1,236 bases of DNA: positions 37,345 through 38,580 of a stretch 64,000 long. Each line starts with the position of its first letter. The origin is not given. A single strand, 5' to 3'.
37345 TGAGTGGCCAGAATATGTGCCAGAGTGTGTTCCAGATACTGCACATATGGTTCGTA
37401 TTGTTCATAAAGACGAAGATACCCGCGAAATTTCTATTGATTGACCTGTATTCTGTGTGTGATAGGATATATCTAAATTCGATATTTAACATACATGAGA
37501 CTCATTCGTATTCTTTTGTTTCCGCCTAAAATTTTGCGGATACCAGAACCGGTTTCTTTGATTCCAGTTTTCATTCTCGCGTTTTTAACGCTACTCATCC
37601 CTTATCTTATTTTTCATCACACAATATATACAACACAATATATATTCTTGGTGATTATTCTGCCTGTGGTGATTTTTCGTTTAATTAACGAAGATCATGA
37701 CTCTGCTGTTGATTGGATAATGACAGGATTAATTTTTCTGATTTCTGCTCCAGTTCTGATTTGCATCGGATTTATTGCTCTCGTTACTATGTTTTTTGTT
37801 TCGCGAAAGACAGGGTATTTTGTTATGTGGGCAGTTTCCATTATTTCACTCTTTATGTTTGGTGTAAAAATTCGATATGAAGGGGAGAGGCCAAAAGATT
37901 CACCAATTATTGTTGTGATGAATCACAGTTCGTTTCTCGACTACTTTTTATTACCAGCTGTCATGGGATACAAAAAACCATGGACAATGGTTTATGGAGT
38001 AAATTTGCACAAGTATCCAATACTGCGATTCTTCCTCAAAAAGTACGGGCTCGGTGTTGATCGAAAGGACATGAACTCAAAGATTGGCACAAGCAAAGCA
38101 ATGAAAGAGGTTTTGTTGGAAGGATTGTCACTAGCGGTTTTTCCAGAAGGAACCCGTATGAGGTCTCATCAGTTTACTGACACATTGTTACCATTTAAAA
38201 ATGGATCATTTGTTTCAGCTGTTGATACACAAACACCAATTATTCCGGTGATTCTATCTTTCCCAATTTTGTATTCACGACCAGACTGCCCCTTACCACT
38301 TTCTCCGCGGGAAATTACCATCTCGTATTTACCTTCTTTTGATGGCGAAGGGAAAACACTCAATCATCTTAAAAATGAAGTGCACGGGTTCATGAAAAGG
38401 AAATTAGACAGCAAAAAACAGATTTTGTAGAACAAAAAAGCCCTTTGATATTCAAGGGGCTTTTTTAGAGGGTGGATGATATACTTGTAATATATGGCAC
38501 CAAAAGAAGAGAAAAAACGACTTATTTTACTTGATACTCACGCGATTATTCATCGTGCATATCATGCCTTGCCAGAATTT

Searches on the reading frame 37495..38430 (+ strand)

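Call 76: search_protein_families(library=pfam, proteins=[window:37495-38430:+], max_evalue=0.001)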
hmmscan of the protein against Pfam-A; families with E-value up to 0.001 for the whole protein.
window:37495-38430:+ (311 aa): 1 family
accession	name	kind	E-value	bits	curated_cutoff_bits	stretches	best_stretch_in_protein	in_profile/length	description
PF01553.26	Acyltransferase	-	1.2e-24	87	23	1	126-254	2-131/132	Acyltransferase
